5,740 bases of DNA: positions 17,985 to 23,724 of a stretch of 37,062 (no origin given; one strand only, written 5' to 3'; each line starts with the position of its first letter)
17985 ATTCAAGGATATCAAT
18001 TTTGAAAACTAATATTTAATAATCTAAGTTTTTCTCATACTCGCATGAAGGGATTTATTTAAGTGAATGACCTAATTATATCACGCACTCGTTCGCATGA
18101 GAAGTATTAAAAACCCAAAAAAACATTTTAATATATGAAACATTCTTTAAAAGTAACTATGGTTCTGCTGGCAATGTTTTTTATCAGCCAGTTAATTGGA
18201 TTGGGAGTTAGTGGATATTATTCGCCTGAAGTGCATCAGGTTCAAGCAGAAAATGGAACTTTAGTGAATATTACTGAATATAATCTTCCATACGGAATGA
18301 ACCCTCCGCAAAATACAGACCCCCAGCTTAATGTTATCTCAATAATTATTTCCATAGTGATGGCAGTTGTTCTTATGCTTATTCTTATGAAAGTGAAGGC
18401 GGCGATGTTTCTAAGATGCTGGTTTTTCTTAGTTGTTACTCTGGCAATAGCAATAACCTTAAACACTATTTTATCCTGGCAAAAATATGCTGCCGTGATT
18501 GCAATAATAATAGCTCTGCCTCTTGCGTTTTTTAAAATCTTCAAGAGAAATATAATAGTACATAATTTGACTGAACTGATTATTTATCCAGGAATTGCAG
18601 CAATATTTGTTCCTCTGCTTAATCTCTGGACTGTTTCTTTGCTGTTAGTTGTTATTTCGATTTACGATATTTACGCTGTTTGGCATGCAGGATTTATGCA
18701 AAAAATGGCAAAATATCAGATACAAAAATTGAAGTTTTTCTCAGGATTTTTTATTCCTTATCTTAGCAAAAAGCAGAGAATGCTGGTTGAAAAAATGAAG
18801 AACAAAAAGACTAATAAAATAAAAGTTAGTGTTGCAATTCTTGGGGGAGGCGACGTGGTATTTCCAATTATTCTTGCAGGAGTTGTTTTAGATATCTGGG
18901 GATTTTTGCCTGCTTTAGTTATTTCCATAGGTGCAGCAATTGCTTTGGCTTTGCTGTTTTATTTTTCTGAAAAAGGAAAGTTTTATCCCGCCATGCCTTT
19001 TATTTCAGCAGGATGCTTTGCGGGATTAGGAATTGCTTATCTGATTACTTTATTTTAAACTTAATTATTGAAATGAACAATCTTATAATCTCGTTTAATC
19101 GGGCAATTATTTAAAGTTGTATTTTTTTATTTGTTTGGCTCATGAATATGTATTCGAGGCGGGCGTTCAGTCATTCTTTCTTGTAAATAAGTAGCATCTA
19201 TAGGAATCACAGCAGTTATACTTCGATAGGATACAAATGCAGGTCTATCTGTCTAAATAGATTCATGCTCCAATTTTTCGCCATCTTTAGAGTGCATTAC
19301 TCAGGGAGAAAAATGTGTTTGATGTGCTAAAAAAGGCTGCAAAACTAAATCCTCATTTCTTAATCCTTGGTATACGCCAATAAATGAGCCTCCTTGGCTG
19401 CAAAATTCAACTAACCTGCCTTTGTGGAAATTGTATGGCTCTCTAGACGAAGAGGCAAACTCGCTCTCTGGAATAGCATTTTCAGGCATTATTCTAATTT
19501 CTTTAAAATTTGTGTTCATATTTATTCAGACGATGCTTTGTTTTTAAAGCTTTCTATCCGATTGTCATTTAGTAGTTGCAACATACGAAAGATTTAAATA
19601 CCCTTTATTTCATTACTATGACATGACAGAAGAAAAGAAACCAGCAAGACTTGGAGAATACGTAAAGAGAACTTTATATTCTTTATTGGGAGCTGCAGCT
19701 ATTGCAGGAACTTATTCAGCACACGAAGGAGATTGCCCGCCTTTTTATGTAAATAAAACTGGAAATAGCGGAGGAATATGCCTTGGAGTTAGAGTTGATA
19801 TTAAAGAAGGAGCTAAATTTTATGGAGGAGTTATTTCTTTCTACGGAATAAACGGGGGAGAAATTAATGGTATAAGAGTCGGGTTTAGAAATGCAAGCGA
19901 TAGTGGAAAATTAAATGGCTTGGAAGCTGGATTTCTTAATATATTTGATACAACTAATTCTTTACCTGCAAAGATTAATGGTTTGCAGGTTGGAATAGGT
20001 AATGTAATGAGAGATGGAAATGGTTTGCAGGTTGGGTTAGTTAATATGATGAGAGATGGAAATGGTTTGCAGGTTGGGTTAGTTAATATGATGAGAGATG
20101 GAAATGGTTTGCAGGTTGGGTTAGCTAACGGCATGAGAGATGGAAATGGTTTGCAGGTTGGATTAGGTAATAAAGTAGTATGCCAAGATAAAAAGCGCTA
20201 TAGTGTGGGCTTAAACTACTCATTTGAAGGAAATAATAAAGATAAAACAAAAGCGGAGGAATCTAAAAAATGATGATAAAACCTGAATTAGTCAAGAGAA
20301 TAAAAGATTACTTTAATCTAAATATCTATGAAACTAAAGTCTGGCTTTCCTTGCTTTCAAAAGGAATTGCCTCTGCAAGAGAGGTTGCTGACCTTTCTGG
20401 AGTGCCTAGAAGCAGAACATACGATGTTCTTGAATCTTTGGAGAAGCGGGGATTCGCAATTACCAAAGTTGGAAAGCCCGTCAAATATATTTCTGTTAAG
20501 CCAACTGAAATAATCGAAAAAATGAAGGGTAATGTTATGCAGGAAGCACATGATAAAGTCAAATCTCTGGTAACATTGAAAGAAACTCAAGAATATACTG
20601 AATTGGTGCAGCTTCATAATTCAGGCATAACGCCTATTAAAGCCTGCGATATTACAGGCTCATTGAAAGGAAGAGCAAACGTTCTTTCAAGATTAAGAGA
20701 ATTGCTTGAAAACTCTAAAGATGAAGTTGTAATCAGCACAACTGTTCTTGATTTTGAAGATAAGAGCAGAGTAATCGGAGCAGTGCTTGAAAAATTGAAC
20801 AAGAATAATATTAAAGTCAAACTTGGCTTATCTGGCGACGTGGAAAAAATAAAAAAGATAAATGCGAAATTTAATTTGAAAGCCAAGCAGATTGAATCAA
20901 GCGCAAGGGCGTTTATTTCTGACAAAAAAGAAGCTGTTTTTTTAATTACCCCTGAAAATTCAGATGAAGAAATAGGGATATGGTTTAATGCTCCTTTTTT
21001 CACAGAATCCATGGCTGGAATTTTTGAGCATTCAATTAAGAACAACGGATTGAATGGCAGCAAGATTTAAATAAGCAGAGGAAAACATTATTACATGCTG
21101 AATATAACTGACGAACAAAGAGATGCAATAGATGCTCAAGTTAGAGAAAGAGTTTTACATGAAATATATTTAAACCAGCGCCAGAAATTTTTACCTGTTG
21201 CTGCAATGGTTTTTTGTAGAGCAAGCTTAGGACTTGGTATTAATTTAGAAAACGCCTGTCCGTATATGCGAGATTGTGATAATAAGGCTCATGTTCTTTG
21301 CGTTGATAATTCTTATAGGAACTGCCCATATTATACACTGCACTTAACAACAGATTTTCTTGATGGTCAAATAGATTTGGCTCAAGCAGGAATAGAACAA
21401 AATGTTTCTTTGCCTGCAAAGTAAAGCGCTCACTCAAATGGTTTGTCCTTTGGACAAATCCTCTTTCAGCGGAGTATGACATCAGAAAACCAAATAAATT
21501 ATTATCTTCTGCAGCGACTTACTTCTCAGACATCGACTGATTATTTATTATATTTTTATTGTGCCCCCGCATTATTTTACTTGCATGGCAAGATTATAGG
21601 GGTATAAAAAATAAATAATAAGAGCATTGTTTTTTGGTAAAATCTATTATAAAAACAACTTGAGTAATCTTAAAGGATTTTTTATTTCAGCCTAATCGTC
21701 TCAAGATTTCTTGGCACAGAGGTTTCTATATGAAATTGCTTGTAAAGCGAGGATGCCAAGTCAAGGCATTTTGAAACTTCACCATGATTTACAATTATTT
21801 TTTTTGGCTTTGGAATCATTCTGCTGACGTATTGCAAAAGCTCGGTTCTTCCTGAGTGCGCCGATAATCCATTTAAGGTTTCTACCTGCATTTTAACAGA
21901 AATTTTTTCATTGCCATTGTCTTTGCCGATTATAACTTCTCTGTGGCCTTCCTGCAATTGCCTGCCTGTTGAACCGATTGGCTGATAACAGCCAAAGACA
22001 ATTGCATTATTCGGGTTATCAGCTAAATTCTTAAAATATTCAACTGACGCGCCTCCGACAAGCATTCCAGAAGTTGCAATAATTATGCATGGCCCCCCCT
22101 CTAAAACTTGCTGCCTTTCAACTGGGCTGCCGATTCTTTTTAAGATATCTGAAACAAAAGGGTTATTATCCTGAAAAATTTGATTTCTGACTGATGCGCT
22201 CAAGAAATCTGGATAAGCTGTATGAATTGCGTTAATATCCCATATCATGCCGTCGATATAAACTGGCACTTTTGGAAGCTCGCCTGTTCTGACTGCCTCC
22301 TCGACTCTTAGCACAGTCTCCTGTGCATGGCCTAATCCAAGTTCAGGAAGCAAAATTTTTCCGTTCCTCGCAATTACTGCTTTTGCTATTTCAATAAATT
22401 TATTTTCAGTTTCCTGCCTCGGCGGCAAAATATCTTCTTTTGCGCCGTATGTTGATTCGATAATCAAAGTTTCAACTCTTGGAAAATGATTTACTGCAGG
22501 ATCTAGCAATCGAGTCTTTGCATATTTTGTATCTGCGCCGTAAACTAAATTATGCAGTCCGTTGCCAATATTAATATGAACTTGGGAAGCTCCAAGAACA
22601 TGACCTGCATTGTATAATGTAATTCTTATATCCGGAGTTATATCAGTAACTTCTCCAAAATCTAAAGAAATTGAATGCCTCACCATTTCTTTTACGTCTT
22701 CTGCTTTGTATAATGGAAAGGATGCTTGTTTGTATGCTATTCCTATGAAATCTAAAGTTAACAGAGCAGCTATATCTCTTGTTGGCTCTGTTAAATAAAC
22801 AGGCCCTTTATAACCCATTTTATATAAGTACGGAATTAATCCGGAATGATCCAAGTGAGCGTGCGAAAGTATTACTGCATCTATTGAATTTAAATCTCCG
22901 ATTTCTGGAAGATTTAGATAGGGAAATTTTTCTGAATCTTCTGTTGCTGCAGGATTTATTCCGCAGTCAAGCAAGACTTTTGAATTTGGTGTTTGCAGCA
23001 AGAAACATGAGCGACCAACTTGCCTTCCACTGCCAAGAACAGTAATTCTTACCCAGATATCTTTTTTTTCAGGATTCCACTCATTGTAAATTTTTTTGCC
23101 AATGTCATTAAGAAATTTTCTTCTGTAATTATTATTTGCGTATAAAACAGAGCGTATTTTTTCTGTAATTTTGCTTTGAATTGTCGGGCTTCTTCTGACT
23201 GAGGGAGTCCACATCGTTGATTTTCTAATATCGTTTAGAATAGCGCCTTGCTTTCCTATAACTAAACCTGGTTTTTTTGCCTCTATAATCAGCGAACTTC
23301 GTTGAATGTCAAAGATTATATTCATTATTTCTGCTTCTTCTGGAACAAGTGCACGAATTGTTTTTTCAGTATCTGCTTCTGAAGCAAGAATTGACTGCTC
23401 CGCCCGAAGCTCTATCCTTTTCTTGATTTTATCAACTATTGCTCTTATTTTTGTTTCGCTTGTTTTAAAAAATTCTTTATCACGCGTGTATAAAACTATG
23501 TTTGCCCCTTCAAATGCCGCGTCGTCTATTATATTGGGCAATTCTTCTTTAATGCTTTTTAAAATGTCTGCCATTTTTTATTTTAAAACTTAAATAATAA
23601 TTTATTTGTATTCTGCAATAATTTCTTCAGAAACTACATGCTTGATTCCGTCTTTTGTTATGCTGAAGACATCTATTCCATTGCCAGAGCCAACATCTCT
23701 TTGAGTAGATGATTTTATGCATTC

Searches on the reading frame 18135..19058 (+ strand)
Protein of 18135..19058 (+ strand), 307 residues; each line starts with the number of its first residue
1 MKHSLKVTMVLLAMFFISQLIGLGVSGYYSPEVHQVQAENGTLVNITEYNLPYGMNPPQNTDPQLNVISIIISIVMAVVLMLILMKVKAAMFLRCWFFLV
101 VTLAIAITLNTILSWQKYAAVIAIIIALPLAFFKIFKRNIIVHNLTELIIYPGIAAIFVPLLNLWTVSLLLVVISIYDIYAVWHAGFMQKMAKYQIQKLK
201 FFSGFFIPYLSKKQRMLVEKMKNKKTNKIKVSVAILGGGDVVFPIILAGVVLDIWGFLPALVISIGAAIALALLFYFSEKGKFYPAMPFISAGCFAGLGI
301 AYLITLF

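Call 53: search_protein_families(library=pfam, proteins=[window:18135-19058:+], max_evalue=0.001)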
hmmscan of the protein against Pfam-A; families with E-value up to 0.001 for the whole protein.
window:18135-19058:+ (307 aa): 1 family
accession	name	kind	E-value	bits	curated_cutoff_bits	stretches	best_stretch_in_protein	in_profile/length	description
PF06550.16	SPP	-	3.7e-12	46.8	23.9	1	62-304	28-280/283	Signal-peptide peptidase, presenilin aspartyl protease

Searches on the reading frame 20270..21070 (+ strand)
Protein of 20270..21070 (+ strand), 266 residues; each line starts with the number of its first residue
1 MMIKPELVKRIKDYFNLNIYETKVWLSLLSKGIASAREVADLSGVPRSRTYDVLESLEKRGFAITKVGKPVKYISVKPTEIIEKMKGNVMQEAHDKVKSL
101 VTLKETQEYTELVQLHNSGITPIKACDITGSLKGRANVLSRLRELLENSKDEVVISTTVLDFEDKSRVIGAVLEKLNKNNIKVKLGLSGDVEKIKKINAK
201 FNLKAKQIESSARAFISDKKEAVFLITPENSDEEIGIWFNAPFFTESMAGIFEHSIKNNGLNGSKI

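Call 53: search_protein_families(library=pfam, proteins=[window:20270-21070:+], max_evalue=0.001)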
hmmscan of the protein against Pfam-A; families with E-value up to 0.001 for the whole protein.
window:20270-21070:+ (266 aa): 4 families
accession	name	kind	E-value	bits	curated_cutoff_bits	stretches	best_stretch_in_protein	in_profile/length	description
PF01978.25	TrmB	-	2.9e-17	62.7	25.6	1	15-78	4-67/68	Sugar-specific transcriptional regulator TrmB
PF11495.14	Regulator_TrmB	-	1.6e-06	28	22.2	1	133-255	6-127/233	Archaeal transcriptional regulator TrmB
PF02630.20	SCO1-SenC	-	8.8e-05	22.9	22.8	1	141-230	47-132/134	SCO1/SenC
PF09339.16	HTH_IclR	-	0.00034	20.8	22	1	35-62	20-47/52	IclR helix-turn-helix domain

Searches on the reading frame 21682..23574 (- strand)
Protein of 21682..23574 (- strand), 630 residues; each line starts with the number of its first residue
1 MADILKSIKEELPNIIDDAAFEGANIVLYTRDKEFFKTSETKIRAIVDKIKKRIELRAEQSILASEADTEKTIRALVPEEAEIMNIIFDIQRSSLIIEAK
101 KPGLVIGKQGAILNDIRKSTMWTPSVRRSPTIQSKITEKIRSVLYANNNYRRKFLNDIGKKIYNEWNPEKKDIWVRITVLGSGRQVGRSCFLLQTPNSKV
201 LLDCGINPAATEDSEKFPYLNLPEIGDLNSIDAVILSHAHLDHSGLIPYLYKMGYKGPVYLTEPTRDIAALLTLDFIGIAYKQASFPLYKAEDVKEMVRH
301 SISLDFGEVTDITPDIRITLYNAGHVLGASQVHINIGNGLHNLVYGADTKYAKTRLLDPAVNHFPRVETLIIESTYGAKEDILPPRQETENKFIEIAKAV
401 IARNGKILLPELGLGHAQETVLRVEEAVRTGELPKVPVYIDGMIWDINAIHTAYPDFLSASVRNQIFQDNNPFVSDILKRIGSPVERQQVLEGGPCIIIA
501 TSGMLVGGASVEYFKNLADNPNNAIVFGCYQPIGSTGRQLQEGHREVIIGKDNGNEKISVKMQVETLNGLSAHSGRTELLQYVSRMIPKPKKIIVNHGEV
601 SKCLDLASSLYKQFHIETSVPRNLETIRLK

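Call 53: search_protein_families(library=pfam, proteins=[window:21682-23574:-], max_evalue=0.001)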
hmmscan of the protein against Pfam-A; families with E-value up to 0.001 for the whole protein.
window:21682-23574:- (630 aa): 7 families
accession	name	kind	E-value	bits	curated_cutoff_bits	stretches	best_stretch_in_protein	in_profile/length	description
PF10996.14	Beta-Casp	-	2.4e-23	83.3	27.7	1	417-540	1-120/120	Beta-Casp domain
PF16661.11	Lactamase_B_6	-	3.6e-16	59.5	27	1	192-360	1-173/193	Metallo-beta-lactamase superfamily domain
PF07521.17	RMMBL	-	6.9e-16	58.4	21.6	1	558-621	2-63/63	Zn-dependent metallo-hydrolase RNA specificity domain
PF17214.9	KH_TffA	-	1.8e-13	50.7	22.6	1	3-63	6-68/68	Transcription termination factor FttA, KH domain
PF00753.33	Lactamase_B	-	3.4e-09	37.4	22.7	1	186-252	4-65/196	Metallo-beta-lactamase superfamily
PF12706.13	Lactamase_B_2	-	4.5e-08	33.4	27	1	200-376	3-166/200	Beta-lactamase superfamily domain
PF13483.12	Lactamase_B_3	-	0.00098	19.6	24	0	186-244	5-50/160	Beta-lactamase superfamily domain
